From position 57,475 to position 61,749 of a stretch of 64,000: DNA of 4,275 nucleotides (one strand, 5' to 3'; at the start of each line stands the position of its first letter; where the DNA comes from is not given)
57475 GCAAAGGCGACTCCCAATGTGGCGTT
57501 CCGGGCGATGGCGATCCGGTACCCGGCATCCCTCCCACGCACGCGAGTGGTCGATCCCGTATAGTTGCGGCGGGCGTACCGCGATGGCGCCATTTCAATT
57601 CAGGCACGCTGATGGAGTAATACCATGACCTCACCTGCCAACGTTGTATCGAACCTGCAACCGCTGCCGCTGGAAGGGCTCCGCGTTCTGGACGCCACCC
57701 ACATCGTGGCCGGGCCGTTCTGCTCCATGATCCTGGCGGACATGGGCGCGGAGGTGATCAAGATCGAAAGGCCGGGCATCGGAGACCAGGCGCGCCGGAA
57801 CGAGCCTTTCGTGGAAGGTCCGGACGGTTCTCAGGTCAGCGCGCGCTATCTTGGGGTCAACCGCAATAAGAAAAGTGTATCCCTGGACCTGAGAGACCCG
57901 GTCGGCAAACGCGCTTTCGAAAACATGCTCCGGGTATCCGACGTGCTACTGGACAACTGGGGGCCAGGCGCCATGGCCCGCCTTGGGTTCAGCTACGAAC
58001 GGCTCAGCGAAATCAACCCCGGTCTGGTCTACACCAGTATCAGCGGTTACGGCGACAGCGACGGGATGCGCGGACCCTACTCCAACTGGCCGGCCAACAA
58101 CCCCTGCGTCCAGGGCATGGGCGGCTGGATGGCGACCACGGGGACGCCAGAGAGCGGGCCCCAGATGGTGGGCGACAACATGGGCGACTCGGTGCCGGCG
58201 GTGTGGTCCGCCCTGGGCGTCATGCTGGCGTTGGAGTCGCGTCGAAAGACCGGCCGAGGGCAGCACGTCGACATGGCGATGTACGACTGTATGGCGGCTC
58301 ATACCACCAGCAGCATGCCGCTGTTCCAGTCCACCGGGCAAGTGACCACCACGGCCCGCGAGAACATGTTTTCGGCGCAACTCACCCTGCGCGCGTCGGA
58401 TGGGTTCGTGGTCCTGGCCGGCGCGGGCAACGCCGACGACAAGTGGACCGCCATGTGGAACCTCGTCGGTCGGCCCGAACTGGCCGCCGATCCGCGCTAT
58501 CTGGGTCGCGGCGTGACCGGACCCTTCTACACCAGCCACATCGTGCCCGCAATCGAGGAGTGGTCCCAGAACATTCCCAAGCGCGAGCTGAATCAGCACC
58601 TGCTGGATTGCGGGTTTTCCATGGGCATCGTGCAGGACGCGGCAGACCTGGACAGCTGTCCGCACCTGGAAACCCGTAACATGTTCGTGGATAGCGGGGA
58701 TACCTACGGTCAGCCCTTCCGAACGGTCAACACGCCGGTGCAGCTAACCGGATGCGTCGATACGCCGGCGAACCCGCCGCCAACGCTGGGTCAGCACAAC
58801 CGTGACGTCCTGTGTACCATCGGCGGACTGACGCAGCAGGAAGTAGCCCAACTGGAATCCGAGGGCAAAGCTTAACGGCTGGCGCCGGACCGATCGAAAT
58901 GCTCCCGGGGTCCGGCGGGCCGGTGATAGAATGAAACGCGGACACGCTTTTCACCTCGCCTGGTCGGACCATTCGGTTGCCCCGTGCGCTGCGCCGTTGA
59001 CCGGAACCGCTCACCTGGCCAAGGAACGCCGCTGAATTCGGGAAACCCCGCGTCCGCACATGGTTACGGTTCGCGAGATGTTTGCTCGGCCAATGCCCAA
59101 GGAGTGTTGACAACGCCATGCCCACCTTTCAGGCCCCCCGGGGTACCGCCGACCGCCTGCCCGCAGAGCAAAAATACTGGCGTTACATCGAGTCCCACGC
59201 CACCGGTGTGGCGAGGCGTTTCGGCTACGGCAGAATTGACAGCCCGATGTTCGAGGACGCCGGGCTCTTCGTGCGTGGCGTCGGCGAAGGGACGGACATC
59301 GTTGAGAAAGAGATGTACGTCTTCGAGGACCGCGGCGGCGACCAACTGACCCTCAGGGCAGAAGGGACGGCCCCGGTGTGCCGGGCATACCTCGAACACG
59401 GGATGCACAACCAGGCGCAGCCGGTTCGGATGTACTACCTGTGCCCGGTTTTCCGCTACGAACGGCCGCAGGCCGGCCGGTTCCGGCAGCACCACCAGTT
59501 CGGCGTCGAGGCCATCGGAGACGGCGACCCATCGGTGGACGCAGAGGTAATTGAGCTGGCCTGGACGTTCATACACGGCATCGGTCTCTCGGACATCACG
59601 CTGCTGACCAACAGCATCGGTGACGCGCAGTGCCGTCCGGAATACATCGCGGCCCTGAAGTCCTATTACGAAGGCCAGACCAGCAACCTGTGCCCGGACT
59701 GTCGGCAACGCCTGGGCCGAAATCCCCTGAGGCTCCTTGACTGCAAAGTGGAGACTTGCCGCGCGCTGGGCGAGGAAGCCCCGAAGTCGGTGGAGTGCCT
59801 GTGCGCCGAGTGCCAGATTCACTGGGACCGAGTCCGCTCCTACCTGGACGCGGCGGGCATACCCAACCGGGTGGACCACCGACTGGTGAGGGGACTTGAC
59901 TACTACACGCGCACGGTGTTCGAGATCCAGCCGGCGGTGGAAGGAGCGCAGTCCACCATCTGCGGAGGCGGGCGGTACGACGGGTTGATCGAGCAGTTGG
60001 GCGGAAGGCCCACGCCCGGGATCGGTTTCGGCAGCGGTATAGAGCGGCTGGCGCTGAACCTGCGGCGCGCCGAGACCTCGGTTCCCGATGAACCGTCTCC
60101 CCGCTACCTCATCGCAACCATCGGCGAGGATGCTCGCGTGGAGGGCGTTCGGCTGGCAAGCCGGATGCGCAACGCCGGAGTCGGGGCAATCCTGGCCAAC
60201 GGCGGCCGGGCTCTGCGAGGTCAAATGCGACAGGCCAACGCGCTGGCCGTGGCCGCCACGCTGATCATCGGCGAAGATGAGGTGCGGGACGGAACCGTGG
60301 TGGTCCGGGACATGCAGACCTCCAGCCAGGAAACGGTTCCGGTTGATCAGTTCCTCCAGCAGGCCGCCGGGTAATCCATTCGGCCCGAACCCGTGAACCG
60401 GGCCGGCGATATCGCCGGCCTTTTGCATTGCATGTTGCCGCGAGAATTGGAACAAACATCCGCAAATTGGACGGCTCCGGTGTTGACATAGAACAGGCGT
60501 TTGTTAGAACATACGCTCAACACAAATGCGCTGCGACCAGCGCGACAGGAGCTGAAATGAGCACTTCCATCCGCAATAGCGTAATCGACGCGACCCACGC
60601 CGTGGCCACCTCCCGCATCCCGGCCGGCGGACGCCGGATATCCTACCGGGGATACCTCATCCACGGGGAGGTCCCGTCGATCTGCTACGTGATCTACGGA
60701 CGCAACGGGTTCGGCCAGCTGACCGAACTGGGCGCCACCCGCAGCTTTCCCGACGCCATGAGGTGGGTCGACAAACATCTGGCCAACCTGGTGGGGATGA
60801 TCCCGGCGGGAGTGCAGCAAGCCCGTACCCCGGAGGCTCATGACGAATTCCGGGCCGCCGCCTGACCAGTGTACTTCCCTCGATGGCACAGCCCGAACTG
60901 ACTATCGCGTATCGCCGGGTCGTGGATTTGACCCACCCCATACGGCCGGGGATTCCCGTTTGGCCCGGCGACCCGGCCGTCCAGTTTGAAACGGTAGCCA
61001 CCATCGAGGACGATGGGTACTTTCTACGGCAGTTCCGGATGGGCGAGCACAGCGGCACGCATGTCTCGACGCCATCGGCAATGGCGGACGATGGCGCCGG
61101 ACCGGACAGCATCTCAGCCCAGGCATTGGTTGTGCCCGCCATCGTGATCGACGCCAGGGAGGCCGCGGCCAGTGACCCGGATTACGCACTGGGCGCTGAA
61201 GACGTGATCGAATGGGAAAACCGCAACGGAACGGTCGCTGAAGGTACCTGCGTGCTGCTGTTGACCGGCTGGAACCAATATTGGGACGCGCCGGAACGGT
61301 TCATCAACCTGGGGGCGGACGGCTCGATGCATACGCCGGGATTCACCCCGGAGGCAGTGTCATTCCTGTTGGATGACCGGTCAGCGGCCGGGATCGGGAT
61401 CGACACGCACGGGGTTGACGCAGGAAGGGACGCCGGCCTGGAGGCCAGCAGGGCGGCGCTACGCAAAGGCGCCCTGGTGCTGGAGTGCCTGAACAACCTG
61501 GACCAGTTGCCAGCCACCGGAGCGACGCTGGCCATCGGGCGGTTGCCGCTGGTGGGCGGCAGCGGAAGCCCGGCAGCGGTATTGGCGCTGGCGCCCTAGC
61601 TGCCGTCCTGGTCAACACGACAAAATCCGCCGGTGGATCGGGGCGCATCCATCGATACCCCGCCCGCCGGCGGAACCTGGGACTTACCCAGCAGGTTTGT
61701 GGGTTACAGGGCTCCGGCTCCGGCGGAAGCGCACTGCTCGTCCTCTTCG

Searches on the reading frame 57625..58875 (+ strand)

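Call 36: search_protein_families(library=pfam, proteins=[window:57625-58875:+], max_evalue=0.00001)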
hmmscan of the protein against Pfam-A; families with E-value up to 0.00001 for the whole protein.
window:57625-58875:+ (416 aa): 1 family
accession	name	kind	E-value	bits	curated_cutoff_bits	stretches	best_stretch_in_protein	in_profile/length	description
PF02515.22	CoA_transf_3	-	2e-95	320.5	23.3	1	16-392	1-366/366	CoA-transferase family III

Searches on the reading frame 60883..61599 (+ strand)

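Call 37: search_protein_families(library=pfam, proteins=[window:60883-61599:+], max_evalue=0.00001)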
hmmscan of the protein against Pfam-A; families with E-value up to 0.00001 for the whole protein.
window:60883-61599:+ (238 aa): 1 family
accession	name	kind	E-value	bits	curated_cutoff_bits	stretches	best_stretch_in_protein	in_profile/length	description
PF04199.19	Cyclase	-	1.4e-35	123.1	23.1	1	14-180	1-142/142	Putative cyclase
